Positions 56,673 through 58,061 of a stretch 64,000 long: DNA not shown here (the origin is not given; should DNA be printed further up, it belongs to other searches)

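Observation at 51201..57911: Uncharacterised five-gene operon: coiled-coil protein, orphan, classic AAA+ ATPase, orphan, membrane-anchored protein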

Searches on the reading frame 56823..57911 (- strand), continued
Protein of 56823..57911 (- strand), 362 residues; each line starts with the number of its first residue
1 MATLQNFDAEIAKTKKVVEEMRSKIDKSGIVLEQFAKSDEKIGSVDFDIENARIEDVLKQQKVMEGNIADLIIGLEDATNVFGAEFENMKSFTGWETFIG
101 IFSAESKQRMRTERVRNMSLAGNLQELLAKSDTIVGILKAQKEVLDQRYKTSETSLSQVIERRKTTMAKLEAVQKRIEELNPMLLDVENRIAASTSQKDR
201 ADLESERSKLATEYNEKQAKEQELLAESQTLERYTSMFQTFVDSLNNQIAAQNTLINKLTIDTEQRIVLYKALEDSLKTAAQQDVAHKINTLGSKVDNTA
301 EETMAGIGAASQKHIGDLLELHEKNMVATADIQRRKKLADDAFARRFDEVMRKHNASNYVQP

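Call 45: find_related_loci(query=A5, collection=metagenome_contigs, flank=10000)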
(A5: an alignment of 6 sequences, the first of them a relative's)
Query A5 (359 aa) in metagenome_contigs; peptide patterns used: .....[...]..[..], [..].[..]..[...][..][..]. (x = any residue, [..] = any of these).
600 stretches matched a pattern (row limit reached: there are more); 490 encode a relative of the query (tblastn E <= 1e-3); the best 80 are kept; 80 distinct loci.
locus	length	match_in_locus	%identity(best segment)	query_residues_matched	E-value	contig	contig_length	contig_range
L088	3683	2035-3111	88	1-359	0e+0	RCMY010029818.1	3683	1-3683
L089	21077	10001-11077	88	1-359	0e+0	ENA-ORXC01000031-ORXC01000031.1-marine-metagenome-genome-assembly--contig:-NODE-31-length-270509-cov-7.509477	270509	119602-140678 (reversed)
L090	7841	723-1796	87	1-358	0e+0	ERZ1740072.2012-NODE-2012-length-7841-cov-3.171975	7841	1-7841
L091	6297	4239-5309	87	1-357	0e+0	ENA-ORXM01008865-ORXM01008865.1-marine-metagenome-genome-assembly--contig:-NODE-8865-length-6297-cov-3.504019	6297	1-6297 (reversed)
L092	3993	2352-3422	87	1-357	0e+0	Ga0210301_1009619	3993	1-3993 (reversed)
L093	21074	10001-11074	87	1-358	0e+0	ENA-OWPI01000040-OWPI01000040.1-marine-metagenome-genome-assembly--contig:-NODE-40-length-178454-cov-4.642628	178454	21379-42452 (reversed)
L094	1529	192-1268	87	1-359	0e+0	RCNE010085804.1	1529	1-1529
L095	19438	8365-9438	86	1-358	0e+0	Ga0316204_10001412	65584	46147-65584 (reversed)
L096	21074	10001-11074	87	1-358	0e+0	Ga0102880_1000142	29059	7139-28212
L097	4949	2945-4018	86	1-358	0e+0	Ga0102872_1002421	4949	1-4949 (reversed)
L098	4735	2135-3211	86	1-359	0e+0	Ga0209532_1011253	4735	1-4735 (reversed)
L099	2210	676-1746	86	1-357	0e+0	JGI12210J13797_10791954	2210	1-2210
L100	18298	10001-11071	87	1-357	0e+0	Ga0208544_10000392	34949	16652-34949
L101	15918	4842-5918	86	1-359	0e+0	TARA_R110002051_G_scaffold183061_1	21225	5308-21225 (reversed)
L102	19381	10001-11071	86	1-357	0e+0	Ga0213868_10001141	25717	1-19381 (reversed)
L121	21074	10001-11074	83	1-358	0e+0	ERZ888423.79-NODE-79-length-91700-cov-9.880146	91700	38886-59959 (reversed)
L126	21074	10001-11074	84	1-358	0e+0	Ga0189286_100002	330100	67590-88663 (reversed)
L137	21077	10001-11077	82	1-359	0e+0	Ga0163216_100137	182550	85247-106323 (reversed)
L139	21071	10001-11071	82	1-357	0e+0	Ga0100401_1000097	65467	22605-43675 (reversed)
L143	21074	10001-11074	80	1-358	0e+0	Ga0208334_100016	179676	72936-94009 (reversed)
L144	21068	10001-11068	82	1-358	0e+0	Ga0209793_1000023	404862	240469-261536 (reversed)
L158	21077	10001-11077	80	1-359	0e+0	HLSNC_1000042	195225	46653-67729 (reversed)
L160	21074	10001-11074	80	1-358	0e+0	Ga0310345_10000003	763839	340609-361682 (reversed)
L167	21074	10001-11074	80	1-358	0e+0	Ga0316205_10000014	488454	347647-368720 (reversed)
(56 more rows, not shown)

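Call 48: search_protein_families(library=pfam, proteins=[L089:7226-8944:+, L089:9078-9869:+, L089:11422-12543:+, L089:12618-14558:+, L089:14566-14910:+, L089:14933-16282:+, L089:16568-17248:+, L089:17306-19720:-, L089:19626-20630:-], max_evalue=0.01)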
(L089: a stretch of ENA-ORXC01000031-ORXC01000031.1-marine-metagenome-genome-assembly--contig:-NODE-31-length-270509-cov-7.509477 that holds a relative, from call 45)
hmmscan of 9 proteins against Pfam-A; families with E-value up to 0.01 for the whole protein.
L089:7226-8944:+ (572 aa): 4 families
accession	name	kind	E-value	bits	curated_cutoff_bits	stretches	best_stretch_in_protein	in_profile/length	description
PF13403.11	Hint_2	-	5.2e-52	176.6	28.4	1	386-520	2-144/147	Hint domain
PF00353.25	HemolysinCabind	-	1.5e-17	63.6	23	3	251-276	11-36/36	RTX calcium-binding nonapeptide repeat (4 copies)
PF07691.17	PA14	-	2.7e-08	34.2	24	1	116-211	40-125/147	PA14 domain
PF14623.11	Vint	-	0.0091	16.3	27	0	386-463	2-68/166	Hint-domain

L089:9078-9869:+ (263 aa): 1 family
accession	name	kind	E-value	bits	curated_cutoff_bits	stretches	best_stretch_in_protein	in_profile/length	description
PF03734.19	YkuD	-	3.4e-20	73.5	23.4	1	81-216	3-146/146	L,D-transpeptidase catalytic domain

L089:11422-12543:+ (373 aa): 0 families

L089:12618-14558:+ (646 aa): 1 family
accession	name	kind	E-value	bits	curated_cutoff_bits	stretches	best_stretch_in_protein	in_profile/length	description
PF00004.35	AAA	-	1.5e-11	45.3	21.2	1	322-455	5-128/131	ATPase family associated with various cellular activities (AAA)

L089:14566-14910:+ (114 aa): 0 families

L089:14933-16282:+ (449 aa): 1 family
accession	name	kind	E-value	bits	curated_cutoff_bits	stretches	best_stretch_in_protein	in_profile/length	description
PF20343.3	DUF6638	-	1.4e-232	772.7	27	1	10-447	1-439/439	Family of unknown function (DUF6638)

L089:16568-17248:+ (226 aa): 1 family
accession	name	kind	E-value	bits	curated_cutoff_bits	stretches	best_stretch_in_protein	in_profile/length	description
PF07509.16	DUF1523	-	7.7e-64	214.7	23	1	2-186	2-176/176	Protein of unknown function (DUF1523)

L089:17306-19720:- (804 aa): 2 families
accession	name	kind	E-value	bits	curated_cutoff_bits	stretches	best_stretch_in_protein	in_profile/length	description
PF00171.27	Aldedh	-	9.4e-184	611.7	23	2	80-511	8-459/461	Aldehyde dehydrogenase family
PF07368.16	DUF1487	-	1.9e-06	28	23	1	303-479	9-170/215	Protein of unknown function (DUF1487)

L089:19626-20630:- (334 aa): 1 family
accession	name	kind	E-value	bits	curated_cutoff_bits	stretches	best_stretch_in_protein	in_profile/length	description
PF01791.15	DeoC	-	1.8e-17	64.2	23.8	1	70-294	2-217/229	DeoC/LacD family aldolase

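Call 49: find_encoding_contigs(protein=P0155, flank=10000, max_places=2)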
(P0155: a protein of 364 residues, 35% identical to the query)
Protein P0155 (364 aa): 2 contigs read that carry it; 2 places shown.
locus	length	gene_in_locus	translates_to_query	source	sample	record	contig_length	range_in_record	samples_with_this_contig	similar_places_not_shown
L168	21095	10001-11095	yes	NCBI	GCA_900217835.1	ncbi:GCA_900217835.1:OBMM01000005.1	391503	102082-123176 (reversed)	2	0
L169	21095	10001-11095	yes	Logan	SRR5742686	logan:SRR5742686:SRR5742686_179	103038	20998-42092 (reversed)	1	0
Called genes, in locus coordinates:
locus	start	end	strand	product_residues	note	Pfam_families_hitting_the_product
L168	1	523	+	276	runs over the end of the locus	-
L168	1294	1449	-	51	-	-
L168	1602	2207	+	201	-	-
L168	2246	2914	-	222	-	-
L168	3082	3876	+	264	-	PF02796:HTH_7 (faint), PF12833:HTH_18 (faint), PF09339:HTH_IclR (faint), PF13404:HTH_AsnC-type (faint), PF13412:HTH_24 (faint), PF00440:TetR_N (faint), PF13443:HTH_26 (faint)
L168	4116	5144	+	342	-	PF00579:tRNA-synt_1b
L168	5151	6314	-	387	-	PF00145:DNA_methylase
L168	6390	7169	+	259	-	-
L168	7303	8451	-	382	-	PF00145:DNA_methylase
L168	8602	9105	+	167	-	PF14081:DUF4262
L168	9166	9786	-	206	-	PF00196:GerE, PF08281:Sigma70_r4_2 (faint), PF13384:HTH_23 (faint)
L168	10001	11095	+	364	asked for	-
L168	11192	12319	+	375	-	-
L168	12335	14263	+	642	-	PF00004:AAA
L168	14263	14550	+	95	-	-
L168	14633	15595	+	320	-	PF07509:DUF1523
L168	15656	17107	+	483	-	PF00350:Dynamin_N, PF01926:MMR_HSR1 (weak)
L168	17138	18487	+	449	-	PF20343:DUF6638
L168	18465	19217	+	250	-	-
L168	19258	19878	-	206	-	-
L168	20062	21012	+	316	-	-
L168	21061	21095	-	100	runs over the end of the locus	-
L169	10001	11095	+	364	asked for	-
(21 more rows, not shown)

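Call 50: find_encoding_contigs(protein=P0231, flank=10000, max_places=2)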
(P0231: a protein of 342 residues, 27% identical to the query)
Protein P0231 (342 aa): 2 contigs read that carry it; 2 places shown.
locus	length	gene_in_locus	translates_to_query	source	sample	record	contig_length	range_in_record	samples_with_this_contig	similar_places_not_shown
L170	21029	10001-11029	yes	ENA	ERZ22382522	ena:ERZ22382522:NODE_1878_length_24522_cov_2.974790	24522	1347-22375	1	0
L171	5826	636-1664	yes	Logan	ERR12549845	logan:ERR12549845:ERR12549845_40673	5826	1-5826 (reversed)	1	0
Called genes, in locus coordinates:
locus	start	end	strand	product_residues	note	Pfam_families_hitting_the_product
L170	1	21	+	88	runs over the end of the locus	-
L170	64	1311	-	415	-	PF07992:Pyr_redox_2 (faint), PF01266:DAO (faint), PF03486:HI0933_like, PF22780:HI0933_like_1st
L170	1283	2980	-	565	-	PF01979:Amidohydro_1, PF07969:Amidohydro_3 (faint), PF13382:Adenine_deam_C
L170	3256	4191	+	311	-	PF11871:DUF3391, PF13487:HD_5, PF01966:HD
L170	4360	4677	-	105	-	PF12840:HTH_20 (weak), PF01022:HTH_5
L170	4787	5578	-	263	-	PF13883:CREG_beta-barrel, PF01243:PNPOx_N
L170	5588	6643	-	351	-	PF00005:ABC_tran, PF13304:AAA_21 (weak)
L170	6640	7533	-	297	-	PF00528:BPD_transp_1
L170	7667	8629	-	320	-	PF04069:OpuAC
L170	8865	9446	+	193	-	PF00265:TK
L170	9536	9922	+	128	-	-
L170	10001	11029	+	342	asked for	-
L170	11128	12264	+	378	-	PF10095:DUF2333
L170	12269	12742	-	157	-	PF08447:PAS_3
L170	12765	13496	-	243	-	PF03472:Autoind_bind, PF00196:GerE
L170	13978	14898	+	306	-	-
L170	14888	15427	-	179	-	PF03350:UPF0114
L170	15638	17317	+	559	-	PF01268:FTHFS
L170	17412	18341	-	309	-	PF06904:Extensin-like_C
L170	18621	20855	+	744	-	PF07715:Plug, PF00593:TonB_dep_Rec_b-barrel, PF14905:OMP_b-brl_3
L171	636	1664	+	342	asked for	-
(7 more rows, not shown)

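Call 51: find_encoding_contigs(protein=P0195, flank=10000, max_places=2)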
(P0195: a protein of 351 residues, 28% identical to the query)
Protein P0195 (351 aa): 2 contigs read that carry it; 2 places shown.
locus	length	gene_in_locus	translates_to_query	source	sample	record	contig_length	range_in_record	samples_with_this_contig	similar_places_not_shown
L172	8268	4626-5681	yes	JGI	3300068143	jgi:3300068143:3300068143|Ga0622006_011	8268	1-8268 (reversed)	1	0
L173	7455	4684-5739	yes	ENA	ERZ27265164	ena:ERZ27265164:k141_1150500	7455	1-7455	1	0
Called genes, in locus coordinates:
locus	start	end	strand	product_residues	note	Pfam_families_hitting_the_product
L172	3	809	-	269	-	?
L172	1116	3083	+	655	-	PF06980:DUF1302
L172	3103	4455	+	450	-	PF07044:DUF1329, PF17131:TP_0789-like (faint)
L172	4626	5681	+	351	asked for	-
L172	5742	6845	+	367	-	-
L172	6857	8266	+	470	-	?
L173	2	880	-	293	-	?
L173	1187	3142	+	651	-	PF06980:DUF1302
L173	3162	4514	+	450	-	PF07044:DUF1329, PF17131:TP_0789-like (faint)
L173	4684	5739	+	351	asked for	-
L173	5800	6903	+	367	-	-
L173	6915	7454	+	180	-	?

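Call 60: find_encoding_contigs(protein=P0253, flank=10000, max_places=2)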
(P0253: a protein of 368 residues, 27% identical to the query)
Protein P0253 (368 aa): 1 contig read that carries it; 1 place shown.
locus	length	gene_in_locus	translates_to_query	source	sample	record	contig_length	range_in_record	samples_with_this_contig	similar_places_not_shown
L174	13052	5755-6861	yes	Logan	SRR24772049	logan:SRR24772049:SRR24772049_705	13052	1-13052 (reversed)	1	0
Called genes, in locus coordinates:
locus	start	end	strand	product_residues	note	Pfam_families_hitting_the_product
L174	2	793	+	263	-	?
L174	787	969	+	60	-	-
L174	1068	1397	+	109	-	-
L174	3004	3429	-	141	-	-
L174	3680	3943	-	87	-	-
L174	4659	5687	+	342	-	-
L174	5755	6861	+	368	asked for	-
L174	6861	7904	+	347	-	-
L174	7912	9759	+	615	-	PF00004:AAA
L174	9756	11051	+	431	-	PF20343:DUF6638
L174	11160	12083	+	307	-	-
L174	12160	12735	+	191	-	-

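Call 61: find_encoding_contigs(protein=P0235, flank=10000, max_places=2)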
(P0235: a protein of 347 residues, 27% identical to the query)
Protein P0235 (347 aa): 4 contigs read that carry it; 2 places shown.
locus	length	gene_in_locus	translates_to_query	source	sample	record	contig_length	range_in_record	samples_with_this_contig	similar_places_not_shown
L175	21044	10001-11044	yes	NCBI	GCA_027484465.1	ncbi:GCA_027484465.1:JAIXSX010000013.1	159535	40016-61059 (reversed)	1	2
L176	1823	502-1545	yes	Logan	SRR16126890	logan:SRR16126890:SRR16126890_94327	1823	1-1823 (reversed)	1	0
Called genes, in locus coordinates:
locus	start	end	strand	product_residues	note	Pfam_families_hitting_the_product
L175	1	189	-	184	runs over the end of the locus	-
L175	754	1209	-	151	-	-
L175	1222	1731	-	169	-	-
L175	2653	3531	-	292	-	-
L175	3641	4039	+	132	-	-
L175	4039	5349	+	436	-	PF00999:Na_H_Exchanger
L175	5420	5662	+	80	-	-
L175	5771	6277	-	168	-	-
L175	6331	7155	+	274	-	-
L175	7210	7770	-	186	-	PF02796:HTH_7 (faint), PF07638:Sigma70_ECF (faint), PF11242:DUF2774 (faint), PF13384:HTH_23 (faint), PF15978:TnsD (faint), PF00196:GerE (faint), PF06056:Terminase_5 (faint), PF08279:HTH_11 (faint), +12 more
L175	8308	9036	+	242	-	PF00497:SBP_bac_3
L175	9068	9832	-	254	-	-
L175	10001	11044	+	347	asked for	-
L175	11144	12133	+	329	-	-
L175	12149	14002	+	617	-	PF00004:AAA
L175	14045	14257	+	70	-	-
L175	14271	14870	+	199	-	PF07509:DUF1523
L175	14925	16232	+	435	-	PF00350:Dynamin_N, PF01926:MMR_HSR1 (weak)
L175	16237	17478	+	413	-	PF20343:DUF6638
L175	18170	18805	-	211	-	PF00857:Isochorismatase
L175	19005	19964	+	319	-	-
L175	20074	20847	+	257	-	-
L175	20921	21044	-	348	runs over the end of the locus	-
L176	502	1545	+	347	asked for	-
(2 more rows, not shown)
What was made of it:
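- The context is membrane-related (calls 49, 61).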

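Call 62: find_encoding_contigs(protein=P0138, flank=10000, max_places=2)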
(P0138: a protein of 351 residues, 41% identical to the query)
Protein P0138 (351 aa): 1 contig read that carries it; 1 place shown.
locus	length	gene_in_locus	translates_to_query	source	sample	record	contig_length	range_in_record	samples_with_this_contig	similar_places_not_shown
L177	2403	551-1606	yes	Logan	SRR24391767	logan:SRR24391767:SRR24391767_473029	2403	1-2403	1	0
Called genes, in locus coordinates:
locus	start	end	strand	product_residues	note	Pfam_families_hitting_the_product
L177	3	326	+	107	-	?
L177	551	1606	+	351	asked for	-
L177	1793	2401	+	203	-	?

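Call 65: find_homologous_proteins(query=A7, max_evalue=0.001)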
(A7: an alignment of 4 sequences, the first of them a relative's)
Query A7 (4 sequences) (375 aa, profile of the alignment): 4 proteins with E <= 0.001 among 7137 candidates.
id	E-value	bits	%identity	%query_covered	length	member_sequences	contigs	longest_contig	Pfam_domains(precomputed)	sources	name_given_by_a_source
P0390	2.9e-144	499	100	100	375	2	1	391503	-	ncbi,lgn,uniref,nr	ncbi:hypothetical protein [Thalassospira xiamenensis]|uniref:Uncharacterized protein n=1 Tax=Thalass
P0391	3.3e-120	420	23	62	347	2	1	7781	-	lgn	-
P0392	4.1e-57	212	25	69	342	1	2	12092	-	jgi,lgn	jgi:hypothetical protein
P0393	3.0e-52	196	27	68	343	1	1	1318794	-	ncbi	-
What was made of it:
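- Tried and rejected: A profile search meant to reach diverse g2 relatives returned only 4 proteins (call 65).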
